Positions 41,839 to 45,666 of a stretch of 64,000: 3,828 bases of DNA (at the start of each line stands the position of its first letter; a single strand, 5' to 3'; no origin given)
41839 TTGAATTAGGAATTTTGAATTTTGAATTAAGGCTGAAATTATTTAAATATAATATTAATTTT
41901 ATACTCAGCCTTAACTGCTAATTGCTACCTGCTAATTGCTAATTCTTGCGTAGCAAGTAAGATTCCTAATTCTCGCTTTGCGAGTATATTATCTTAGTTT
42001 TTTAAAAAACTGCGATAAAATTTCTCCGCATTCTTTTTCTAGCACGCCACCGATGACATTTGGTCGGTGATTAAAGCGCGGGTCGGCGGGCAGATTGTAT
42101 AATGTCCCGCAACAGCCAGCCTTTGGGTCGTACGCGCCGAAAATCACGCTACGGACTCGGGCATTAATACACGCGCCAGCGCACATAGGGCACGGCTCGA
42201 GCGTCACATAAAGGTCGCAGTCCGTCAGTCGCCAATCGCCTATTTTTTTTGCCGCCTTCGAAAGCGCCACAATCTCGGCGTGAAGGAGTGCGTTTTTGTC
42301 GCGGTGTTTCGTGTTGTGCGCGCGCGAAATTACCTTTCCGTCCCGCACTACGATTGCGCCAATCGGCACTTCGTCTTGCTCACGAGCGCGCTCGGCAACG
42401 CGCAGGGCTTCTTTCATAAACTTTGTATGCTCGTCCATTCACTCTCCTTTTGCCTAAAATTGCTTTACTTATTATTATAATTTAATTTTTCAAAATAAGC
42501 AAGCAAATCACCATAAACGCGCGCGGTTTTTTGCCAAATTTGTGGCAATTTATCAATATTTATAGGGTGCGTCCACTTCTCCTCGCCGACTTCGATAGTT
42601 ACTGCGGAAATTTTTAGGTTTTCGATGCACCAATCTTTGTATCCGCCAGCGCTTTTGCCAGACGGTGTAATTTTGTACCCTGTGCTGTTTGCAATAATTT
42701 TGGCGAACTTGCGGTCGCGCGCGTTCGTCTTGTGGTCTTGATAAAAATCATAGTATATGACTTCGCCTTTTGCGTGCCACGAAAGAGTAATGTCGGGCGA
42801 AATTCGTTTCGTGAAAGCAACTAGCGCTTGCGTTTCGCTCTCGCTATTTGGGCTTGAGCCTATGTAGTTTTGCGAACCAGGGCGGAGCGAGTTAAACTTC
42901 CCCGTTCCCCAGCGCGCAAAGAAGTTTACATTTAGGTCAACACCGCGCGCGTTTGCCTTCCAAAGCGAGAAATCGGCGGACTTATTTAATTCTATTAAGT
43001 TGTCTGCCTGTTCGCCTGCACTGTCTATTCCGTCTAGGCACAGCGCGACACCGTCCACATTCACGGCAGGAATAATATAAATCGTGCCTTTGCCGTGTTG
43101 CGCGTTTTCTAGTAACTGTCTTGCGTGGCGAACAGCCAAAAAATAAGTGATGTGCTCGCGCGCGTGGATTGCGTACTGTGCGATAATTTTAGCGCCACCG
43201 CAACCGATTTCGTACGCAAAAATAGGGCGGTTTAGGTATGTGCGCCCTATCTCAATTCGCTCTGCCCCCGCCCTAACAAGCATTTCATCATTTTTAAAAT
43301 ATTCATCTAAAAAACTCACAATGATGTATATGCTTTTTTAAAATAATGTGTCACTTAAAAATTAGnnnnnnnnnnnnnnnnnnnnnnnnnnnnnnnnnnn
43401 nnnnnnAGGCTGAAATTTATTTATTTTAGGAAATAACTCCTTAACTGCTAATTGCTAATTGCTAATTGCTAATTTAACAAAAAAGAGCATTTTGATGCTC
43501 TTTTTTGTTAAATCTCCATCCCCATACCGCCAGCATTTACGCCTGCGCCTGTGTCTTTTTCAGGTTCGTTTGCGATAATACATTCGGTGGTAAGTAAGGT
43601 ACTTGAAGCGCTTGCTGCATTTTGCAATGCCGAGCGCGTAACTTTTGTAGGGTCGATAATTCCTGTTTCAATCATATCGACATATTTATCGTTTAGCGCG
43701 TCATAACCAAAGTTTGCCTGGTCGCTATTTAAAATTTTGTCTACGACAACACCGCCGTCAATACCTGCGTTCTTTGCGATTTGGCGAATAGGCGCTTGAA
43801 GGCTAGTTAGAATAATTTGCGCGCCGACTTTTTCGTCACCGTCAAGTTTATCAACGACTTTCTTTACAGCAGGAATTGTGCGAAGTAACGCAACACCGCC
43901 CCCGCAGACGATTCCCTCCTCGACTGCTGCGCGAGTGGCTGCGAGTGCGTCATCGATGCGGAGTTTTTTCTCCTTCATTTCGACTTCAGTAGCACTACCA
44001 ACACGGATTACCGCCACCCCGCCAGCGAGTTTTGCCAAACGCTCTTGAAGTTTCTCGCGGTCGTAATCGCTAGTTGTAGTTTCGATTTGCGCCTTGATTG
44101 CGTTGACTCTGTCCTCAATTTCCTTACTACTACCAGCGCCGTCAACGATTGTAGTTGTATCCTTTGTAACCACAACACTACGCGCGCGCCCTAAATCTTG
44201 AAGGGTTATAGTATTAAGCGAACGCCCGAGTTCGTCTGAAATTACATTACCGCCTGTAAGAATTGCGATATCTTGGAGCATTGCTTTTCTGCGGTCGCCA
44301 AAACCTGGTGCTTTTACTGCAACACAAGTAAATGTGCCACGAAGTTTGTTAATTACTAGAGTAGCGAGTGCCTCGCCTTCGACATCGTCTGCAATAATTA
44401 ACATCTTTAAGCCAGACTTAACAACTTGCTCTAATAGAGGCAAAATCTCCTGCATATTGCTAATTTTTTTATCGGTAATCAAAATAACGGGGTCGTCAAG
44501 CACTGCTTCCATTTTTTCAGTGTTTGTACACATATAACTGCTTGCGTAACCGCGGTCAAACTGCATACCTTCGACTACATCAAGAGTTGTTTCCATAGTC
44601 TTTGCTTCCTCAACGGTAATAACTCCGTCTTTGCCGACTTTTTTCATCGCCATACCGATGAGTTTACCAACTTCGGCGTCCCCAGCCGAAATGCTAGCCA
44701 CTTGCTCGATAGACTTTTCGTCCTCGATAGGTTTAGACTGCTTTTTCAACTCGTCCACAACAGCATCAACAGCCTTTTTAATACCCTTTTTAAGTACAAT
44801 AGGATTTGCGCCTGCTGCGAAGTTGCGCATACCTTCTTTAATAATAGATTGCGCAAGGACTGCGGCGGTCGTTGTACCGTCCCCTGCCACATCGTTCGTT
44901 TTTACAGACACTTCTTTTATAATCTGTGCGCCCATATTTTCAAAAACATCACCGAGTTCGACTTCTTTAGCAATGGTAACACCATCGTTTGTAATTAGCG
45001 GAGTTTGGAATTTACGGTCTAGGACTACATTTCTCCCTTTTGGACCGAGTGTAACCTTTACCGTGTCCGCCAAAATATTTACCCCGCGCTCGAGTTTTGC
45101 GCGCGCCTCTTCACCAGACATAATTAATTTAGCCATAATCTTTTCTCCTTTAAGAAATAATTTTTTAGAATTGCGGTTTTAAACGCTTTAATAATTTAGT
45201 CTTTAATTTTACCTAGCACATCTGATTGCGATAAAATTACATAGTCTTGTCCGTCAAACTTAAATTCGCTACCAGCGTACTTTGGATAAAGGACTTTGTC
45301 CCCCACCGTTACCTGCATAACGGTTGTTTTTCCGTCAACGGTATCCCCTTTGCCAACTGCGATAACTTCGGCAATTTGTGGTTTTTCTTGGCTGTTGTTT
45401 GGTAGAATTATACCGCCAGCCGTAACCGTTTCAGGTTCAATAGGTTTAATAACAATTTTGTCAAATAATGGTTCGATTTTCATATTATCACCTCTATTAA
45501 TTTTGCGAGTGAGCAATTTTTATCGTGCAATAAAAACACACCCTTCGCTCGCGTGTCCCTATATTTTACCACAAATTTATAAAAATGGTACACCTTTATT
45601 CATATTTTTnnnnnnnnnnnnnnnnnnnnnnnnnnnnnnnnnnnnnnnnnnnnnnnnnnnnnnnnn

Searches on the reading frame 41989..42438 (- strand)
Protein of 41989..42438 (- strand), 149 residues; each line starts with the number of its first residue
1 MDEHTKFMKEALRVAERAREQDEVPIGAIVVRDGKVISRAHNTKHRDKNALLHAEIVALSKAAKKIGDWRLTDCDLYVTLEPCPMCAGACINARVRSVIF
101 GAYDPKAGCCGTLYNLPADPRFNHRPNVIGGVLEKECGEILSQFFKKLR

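Call 44: search_protein_families(library=pfam, proteins=[window:41989-42438:-], max_evalue=0.01)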
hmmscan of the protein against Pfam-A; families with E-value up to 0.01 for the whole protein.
window:41989-42438:- (149 aa): 4 families
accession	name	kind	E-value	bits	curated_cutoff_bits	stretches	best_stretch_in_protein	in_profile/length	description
PF14437.12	MafB19-deam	-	3.9e-44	150.4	27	1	3-149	2-142/142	MafB19-like deaminase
PF00383.29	dCMP_cyt_deam_1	-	7.6e-31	106.5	25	1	1-101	1-101/102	Cytidine and deoxycytidylate deaminase zinc-binding region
PF14439.12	Bd3614-deam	-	2.8e-10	40.6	38.5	1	20-95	5-79/113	Bd3614-like deaminase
PF18750.7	SNAD4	-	0.0099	16.4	27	0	46-91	26-72/130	Secreted Novel AID/APOBEC-like Deaminase 4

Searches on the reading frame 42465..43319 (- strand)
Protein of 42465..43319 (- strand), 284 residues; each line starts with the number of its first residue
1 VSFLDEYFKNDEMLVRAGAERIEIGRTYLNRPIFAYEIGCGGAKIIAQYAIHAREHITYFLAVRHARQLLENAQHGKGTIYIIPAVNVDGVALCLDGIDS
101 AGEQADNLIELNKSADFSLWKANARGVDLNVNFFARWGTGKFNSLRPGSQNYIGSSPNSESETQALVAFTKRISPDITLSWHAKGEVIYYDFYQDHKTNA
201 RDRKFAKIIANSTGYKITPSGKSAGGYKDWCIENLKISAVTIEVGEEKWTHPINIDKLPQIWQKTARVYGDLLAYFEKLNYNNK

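Call 16: search_protein_families(library=pfam, proteins=[window:42465-43319:-])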
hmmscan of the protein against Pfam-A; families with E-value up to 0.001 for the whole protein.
window:42465-43319:- (284 aa): 1 family
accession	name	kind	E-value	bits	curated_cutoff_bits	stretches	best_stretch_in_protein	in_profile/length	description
PF00246.29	Peptidase_M14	-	8.7e-29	101.5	21.6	1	20-265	17-283/286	Zinc carboxypeptidase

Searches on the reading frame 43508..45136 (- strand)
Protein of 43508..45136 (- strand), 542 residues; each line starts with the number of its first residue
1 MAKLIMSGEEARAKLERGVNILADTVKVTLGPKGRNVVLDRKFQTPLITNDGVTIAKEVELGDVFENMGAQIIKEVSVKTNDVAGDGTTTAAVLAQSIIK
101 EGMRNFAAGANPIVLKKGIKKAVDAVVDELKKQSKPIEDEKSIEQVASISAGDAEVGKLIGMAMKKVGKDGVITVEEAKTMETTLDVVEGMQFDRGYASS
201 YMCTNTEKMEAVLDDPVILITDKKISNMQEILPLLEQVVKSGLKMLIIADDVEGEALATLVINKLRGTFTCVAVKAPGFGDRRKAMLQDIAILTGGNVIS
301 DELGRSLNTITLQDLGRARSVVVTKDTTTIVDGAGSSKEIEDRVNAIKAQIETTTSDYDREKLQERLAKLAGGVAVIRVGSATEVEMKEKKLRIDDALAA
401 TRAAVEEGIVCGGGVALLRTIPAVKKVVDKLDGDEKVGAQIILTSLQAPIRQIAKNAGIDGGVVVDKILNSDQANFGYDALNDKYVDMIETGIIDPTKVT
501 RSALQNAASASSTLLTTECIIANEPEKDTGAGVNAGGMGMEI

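Call 16: search_protein_families(library=pfam, proteins=[window:43508-45136:-])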
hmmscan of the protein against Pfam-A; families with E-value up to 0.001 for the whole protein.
window:43508-45136:- (542 aa): 1 family
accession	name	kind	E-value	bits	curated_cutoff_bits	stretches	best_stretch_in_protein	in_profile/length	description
PF00118.29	Cpn60_TCP1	-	4.3e-73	247.1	34.3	1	22-524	1-489/490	TCP-1/cpn60 chaperonin family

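Call 17: find_encoding_contigs(protein=window:43508-45136:-, flank=10000, max_places=6)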
Protein window:43508-45136:- (542 aa): no gene with exactly this product is on record in the collection.

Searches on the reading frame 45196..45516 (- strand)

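Call 44: search_protein_families(library=pfam, proteins=[window:45196-45516:-], max_evalue=0.01)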
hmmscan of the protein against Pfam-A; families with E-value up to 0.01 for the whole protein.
window:45196-45516:- (106 aa): 1 family
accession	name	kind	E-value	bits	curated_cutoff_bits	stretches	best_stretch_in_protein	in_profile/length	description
PF00166.26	Cpn10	-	5.5e-31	106.9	21.1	1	13-104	1-93/93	Chaperonin 10 Kd subunit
